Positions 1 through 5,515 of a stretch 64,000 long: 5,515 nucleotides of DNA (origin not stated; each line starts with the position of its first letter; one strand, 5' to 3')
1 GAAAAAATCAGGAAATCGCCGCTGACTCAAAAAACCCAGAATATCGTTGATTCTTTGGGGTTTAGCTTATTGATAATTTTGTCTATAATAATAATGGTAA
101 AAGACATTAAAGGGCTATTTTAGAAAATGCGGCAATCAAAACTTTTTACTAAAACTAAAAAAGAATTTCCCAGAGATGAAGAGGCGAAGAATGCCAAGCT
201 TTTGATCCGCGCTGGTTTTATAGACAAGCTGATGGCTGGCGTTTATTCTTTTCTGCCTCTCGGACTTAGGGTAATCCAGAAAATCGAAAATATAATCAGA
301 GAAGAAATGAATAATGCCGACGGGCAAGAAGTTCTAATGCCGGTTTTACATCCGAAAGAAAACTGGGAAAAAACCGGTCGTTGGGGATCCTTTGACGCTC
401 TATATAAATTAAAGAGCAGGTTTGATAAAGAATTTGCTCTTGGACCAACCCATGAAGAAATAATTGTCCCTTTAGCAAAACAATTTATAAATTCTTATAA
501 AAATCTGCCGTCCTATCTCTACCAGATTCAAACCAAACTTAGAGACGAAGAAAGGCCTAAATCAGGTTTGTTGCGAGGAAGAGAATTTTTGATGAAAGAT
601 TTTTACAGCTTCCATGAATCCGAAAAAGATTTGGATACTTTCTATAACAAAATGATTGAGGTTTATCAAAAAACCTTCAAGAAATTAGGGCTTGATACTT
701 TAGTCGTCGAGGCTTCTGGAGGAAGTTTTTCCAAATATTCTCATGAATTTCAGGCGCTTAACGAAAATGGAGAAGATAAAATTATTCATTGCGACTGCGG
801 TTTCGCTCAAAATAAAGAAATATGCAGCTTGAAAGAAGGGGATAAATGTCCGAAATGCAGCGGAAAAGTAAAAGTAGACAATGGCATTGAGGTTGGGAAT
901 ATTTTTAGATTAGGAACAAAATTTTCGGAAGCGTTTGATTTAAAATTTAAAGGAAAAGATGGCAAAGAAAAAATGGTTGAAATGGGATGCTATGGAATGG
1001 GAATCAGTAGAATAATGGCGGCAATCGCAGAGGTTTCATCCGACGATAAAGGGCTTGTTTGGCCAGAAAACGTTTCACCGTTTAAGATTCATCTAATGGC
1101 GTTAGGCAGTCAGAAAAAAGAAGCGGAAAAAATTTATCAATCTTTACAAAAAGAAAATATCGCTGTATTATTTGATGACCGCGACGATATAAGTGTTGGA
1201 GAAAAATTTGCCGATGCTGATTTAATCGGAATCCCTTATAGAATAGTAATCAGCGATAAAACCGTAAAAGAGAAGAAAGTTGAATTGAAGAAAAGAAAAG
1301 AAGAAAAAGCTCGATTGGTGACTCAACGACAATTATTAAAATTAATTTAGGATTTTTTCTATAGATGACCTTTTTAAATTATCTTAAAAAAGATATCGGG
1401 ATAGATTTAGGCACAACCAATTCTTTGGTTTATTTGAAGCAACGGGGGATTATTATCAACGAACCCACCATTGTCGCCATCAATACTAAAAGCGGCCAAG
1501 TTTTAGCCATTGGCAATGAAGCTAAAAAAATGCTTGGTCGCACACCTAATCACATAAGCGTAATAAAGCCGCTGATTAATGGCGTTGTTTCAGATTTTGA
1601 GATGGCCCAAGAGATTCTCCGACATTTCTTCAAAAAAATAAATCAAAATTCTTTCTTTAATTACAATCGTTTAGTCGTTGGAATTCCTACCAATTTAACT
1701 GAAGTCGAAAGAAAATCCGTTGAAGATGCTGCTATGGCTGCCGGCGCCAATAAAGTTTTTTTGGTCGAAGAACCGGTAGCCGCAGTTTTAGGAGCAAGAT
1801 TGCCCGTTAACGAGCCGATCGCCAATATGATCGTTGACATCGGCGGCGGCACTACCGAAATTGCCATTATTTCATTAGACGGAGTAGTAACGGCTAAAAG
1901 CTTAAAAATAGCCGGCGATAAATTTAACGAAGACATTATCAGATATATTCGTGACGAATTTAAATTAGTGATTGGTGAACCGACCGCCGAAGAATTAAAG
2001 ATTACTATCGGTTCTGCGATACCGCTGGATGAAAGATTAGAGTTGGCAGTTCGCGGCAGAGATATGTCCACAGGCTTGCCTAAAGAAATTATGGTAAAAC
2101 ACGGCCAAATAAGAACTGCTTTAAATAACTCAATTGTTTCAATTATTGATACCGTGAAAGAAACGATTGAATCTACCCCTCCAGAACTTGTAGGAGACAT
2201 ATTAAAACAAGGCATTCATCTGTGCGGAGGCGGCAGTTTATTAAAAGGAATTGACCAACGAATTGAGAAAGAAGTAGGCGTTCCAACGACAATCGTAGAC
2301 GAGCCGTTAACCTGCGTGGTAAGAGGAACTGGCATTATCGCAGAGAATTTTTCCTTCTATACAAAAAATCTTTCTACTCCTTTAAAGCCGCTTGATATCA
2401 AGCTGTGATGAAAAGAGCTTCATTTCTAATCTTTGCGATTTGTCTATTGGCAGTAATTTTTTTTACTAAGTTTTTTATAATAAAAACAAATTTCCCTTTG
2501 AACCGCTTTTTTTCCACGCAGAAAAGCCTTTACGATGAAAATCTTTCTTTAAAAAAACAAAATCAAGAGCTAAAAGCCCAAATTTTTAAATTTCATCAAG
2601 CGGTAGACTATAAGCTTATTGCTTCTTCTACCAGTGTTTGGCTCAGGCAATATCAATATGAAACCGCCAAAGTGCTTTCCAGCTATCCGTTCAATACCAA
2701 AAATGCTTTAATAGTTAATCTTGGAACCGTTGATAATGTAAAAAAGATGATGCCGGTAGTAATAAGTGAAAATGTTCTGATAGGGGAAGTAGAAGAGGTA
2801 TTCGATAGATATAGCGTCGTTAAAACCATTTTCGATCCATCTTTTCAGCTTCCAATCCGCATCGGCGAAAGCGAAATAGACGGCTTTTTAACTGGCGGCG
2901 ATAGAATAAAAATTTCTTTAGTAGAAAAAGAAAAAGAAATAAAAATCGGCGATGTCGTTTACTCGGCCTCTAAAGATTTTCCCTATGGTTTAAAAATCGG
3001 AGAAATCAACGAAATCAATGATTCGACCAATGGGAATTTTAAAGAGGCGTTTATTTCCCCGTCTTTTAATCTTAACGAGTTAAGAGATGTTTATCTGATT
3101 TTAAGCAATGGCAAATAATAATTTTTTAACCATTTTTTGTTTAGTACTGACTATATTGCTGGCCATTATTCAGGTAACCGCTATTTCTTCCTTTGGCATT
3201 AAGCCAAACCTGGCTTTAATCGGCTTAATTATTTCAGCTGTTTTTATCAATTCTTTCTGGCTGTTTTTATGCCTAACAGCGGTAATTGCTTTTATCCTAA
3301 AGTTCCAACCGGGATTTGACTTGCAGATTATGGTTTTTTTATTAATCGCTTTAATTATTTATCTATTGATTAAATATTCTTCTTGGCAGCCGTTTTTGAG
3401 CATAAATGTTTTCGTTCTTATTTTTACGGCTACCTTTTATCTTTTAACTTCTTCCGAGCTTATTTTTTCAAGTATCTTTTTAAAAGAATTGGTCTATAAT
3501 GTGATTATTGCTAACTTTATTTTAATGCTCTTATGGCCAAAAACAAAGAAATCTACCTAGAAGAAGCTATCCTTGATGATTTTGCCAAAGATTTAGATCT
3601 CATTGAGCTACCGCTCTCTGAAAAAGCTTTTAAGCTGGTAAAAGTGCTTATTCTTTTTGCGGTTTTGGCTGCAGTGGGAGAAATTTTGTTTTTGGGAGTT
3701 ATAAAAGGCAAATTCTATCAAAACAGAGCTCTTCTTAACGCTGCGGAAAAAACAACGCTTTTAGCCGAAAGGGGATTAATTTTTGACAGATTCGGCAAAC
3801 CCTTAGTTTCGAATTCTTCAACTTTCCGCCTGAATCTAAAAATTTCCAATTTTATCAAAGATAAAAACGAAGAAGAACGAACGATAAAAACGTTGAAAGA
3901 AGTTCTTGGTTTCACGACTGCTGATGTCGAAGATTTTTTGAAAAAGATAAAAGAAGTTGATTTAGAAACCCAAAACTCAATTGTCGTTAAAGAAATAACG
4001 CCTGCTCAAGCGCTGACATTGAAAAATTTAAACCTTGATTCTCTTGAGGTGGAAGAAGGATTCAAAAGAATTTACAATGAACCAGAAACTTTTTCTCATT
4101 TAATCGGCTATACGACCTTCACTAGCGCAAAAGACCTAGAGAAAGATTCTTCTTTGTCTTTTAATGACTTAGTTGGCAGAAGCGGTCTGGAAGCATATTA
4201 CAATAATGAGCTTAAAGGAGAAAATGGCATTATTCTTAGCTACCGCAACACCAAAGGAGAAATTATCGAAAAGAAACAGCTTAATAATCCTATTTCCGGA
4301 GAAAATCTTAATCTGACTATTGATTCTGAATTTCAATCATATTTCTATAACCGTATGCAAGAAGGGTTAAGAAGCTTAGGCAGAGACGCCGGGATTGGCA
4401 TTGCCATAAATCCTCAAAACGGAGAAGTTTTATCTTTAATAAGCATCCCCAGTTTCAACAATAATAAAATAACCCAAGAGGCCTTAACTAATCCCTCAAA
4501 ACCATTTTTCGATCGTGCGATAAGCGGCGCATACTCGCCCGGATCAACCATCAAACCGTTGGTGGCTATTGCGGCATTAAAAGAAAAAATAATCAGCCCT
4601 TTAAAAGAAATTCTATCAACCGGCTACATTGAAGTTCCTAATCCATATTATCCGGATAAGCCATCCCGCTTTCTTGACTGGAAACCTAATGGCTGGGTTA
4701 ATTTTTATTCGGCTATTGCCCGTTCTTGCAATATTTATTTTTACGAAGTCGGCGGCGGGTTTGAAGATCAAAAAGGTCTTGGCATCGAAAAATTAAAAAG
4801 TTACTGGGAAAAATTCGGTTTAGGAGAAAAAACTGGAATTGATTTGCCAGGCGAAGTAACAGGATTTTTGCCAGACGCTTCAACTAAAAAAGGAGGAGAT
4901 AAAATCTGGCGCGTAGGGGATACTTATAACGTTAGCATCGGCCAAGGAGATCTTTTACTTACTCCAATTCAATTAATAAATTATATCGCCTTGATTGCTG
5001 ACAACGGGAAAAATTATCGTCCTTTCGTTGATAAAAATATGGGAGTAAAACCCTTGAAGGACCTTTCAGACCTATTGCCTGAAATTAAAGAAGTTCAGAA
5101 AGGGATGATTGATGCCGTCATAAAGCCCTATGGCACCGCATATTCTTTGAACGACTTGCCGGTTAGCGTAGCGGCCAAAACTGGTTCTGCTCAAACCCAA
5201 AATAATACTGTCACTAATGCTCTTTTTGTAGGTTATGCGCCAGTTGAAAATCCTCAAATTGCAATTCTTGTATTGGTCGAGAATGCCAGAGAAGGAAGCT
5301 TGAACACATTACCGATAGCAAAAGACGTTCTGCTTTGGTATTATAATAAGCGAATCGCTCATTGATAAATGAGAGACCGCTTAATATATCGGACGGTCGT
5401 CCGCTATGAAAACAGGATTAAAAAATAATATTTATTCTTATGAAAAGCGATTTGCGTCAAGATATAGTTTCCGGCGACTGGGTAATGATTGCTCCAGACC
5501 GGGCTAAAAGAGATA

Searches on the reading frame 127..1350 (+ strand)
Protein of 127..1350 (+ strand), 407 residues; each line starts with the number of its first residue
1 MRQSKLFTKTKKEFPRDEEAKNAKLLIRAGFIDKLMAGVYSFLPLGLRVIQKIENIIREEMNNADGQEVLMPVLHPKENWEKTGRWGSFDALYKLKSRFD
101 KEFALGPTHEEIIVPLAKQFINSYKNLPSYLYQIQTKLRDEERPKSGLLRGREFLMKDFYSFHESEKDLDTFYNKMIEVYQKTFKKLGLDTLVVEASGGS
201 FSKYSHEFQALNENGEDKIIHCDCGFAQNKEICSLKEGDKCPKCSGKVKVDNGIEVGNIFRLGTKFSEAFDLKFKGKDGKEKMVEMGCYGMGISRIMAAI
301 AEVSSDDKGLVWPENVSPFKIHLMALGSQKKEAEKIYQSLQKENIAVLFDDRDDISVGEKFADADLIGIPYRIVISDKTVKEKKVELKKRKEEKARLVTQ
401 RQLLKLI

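Call 78: search_protein_families(library=pfam, proteins=[window:127-1350:+], max_evalue=0.00001)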
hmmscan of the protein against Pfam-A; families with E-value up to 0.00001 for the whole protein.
window:127-1350:+ (407 aa): 2 families
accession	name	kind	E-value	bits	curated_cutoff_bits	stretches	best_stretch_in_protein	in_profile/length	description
PF00587.30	tRNA-synt_2b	-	1e-35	123.8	29.3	1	93-303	1-178/179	tRNA synthetase class II core domain (G, H, P, S and T)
PF03129.25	HGTP_anticodon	-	1.1e-16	61.2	21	1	328-405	9-89/94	Anticodon binding domain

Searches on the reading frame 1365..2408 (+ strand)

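Call 24: search_protein_families(library=pfam, proteins=[window:1365-2408:+], max_evalue=0.001)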
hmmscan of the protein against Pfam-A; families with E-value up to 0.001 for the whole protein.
window:1365-2408:+ (347 aa): 5 families
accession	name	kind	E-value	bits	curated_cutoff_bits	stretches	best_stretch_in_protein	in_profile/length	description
PF06723.19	MreB_Mbl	-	1.4e-132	441.9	27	1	9-330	2-323/327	MreB/Mbl protein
PF00022.25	Actin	-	1.4e-15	57.2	27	2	35-198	32-190/410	Actin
PF00012.26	HSP70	-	5e-15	55.2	20.6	1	99-200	132-239/599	Hsp70 protein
PF14450.12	FtsA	-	6.1e-11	43.2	31.8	1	156-310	2-109/127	Cell division protein FtsA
PF11104.14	PilM_2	-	3.1e-05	23.5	27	0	284-313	278-307/340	Type IV pilus assembly protein PilM;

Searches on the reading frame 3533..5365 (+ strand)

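Call 78: search_protein_families(library=pfam, proteins=[window:3533-5365:+], max_evalue=0.00001)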
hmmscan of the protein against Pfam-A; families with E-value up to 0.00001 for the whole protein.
window:3533-5365:+ (610 aa): 2 families
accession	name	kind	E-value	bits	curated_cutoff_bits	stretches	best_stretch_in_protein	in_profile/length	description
PF00905.27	Transpeptidase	-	2.9e-53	181.4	22.1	1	289-600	3-298/299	Penicillin binding protein transpeptidase domain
PF03717.20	PBP_dimer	-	1.9e-29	103.8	24.4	1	78-248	4-179/180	Penicillin-binding Protein dimerisation domain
